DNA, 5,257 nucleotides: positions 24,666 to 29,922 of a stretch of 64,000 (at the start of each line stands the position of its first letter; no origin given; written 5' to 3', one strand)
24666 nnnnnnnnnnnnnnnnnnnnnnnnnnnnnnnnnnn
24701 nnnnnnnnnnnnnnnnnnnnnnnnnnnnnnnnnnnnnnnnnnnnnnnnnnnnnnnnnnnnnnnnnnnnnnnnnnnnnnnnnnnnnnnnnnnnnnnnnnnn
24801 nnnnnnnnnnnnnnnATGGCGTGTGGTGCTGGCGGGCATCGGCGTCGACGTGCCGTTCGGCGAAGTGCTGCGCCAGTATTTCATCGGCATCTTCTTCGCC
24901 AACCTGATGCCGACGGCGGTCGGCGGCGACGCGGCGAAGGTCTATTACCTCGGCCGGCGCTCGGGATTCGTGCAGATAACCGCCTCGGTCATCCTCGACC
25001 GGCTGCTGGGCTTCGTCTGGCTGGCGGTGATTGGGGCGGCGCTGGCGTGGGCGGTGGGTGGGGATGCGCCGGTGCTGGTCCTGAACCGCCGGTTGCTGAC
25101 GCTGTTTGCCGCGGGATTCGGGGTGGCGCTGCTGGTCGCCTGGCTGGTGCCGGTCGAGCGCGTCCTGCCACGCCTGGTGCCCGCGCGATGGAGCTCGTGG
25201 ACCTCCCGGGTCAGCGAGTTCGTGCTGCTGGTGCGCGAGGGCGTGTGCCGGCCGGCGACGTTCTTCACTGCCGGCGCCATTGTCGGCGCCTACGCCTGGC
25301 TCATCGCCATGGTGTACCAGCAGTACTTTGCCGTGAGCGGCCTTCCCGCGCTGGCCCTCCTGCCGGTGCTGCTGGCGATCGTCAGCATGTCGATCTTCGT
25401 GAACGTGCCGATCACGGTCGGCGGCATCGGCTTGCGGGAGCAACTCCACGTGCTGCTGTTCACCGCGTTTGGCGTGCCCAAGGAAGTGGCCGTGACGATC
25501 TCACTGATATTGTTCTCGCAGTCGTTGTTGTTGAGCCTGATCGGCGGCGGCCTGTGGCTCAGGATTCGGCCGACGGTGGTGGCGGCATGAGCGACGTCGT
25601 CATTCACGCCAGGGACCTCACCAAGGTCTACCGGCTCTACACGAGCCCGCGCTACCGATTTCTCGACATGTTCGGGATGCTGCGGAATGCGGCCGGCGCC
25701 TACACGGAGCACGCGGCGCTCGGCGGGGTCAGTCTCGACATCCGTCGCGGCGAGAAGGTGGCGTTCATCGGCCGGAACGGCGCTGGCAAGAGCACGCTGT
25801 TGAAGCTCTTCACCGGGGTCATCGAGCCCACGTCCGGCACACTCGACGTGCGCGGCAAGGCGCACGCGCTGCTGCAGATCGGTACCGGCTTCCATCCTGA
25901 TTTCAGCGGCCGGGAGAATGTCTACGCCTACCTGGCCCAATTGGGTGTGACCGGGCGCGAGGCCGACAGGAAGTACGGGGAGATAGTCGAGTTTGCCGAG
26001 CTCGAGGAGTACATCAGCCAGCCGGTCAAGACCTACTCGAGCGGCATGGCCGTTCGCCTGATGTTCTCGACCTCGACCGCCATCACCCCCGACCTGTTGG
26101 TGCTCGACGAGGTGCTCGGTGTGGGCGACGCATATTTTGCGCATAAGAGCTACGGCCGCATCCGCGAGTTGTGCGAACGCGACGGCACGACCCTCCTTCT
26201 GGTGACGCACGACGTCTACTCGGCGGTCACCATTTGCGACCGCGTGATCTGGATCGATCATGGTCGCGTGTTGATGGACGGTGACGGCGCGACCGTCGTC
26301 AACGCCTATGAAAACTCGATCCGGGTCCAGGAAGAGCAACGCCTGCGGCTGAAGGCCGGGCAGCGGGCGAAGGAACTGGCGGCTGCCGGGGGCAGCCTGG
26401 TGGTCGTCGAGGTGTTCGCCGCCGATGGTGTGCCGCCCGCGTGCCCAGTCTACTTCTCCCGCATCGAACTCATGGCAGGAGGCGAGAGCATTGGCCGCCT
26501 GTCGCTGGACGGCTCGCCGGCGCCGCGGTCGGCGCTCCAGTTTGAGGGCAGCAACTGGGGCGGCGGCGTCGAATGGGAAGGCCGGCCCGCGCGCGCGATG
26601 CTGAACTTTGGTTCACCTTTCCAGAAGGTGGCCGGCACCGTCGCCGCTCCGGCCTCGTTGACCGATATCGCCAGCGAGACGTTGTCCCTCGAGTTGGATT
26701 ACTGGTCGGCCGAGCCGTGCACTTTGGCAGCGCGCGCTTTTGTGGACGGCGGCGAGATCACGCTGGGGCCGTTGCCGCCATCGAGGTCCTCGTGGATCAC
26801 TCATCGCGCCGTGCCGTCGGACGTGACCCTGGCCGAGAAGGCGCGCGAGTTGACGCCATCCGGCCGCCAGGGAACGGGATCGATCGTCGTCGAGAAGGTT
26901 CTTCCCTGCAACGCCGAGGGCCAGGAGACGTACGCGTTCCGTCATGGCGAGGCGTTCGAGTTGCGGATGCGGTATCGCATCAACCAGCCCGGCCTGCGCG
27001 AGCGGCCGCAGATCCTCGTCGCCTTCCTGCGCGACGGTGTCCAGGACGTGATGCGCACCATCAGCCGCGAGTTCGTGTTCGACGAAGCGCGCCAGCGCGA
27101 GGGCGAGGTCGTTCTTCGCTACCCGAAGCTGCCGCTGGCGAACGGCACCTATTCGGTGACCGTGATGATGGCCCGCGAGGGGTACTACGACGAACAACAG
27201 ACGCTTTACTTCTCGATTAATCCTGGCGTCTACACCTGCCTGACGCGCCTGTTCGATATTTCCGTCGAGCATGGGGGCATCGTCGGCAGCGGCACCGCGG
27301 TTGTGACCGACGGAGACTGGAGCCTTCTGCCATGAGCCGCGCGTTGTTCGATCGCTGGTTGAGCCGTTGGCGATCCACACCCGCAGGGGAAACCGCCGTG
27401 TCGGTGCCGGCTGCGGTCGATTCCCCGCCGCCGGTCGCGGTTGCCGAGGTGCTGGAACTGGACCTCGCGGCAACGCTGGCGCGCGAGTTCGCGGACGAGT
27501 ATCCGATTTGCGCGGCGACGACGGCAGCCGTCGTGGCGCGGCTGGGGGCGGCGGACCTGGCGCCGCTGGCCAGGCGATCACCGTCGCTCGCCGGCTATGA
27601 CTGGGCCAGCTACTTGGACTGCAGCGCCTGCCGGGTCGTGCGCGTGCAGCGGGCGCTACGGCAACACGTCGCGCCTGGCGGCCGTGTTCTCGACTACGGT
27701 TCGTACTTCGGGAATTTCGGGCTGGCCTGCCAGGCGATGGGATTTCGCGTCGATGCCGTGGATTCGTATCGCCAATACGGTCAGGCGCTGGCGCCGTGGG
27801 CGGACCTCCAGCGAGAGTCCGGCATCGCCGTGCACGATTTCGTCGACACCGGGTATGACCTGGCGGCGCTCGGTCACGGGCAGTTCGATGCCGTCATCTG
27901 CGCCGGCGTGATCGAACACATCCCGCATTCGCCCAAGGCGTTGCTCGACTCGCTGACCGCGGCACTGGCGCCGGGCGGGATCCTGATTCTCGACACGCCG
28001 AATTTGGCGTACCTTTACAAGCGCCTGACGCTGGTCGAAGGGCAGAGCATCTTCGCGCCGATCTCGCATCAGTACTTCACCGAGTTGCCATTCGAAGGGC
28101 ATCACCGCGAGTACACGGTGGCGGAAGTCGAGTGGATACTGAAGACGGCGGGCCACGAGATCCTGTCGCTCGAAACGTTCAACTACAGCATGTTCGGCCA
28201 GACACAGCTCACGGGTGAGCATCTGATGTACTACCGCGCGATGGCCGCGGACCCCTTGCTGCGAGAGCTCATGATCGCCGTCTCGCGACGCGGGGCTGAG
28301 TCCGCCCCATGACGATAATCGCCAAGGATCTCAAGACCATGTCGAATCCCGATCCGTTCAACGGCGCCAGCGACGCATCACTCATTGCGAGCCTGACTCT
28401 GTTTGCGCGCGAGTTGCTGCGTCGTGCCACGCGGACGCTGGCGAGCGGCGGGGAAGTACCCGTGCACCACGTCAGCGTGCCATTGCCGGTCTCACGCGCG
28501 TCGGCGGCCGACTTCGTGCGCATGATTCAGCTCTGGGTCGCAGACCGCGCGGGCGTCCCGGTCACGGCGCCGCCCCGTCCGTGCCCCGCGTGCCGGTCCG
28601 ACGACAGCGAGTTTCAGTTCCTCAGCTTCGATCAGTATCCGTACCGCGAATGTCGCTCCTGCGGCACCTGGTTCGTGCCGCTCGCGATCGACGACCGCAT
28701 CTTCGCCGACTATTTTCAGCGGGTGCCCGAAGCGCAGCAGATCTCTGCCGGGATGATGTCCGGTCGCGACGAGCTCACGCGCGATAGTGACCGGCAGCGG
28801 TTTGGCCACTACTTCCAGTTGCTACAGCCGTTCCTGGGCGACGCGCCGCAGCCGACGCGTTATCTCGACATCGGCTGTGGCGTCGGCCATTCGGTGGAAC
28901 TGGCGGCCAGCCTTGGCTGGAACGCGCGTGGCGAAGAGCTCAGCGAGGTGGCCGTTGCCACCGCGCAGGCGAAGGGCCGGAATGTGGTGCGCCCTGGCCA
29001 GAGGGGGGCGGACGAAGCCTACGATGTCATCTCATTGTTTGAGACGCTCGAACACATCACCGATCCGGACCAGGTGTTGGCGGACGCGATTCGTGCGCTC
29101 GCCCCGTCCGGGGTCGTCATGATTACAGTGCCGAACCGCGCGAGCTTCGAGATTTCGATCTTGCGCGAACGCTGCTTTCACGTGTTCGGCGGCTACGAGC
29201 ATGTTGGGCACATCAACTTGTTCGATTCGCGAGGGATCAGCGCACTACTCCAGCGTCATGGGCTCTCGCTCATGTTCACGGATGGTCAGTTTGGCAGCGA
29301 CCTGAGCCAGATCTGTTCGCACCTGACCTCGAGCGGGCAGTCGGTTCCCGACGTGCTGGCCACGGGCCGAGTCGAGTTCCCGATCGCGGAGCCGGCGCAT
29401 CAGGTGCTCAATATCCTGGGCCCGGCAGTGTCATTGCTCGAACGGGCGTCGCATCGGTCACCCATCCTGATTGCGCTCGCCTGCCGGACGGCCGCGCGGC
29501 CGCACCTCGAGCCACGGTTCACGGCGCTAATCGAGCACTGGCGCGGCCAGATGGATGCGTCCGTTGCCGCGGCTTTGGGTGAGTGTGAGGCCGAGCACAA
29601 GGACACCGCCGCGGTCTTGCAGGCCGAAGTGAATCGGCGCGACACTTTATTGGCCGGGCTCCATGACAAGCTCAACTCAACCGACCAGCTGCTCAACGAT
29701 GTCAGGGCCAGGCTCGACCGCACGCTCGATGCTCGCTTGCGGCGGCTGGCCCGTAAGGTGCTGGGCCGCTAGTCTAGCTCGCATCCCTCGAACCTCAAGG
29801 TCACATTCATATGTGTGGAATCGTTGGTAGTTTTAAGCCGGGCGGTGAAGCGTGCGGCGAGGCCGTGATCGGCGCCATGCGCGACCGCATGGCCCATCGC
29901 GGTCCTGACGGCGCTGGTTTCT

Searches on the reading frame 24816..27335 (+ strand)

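Call 26: search_protein_families(library=pfam, proteins=[window:24816-27335:+], max_evalue=0.001)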
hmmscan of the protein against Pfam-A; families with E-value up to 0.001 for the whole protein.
window:24816-27335:+ (839 aa): 2 families
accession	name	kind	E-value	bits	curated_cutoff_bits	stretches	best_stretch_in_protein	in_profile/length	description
PF00005.33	ABC_tran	-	4.1e-19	70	25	1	303-433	2-135/137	ABC transporter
PF14524.12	Wzt_C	-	7.5e-10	39.4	30.4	1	684-799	4-119/143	Wzt C-terminal domain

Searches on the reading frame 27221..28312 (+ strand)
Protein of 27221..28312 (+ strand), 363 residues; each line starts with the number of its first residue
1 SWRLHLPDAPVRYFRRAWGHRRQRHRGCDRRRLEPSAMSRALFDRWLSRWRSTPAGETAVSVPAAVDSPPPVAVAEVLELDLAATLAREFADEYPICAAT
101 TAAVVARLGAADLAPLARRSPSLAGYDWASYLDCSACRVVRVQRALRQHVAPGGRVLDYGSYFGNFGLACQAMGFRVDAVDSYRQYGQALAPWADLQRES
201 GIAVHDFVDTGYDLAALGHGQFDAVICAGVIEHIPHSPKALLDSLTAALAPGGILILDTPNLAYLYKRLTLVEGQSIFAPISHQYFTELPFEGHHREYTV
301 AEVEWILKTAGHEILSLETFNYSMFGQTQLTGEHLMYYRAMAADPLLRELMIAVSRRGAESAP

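Call 21: search_protein_families(library=pfam, proteins=[window:27221-28312:+], max_evalue=0.001)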
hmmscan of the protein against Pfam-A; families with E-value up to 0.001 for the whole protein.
window:27221-28312:+ (363 aa): 4 families
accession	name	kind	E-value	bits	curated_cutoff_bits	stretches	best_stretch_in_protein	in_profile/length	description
PF13489.12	Methyltransf_23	-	2.1e-17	63.8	27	1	143-316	14-163/164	Methyltransferase domain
PF08242.18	Methyltransf_12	-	2.7e-07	31.7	30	1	207-255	50-98/98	Methyltransferase domain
PF08241.18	Methyltransf_11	-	4.7e-06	27.6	21.2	1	160-257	4-95/95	Methyltransferase domain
PF13649.12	Methyltransf_25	-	3.8e-05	24.7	27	1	156-253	1-97/97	Methyltransferase domain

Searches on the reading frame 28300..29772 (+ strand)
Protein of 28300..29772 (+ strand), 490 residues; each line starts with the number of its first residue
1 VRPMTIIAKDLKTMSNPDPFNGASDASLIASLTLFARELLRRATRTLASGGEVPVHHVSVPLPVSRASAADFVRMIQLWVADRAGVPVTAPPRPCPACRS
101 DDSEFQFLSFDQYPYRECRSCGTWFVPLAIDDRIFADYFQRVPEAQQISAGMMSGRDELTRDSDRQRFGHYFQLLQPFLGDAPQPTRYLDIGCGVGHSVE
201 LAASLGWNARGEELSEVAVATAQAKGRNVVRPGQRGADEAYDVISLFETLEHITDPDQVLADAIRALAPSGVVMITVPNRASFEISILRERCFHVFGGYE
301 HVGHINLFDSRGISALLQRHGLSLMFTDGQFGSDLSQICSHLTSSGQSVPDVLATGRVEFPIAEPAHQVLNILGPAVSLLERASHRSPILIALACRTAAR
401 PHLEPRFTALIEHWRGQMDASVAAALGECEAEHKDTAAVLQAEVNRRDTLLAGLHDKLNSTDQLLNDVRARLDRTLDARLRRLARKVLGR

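Call 21: search_protein_families(library=pfam, proteins=[window:28300-29772:+], max_evalue=0.001)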
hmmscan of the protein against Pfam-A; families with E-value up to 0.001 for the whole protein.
window:28300-29772:+ (490 aa): 6 families
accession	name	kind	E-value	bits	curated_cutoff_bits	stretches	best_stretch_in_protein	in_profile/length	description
PF13489.12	Methyltransf_23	-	3.2e-24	86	27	1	164-323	2-160/164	Methyltransferase domain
PF08241.18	Methyltransf_11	-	6.6e-12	46.4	21.2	1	189-275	1-95/95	Methyltransferase domain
PF08242.18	Methyltransf_12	-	4.6e-10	40.5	30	1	189-273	1-98/98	Methyltransferase domain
PF13847.12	Methyltransf_31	-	1.7e-08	34.7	27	1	186-281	5-115/145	Methyltransferase domain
PF13649.12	Methyltransf_25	-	1.7e-07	32.3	27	1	189-271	2-97/97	Methyltransferase domain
PF07021.18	MetW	-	5.7e-07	29.8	21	1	185-280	14-112/193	Methionine biosynthesis protein MetW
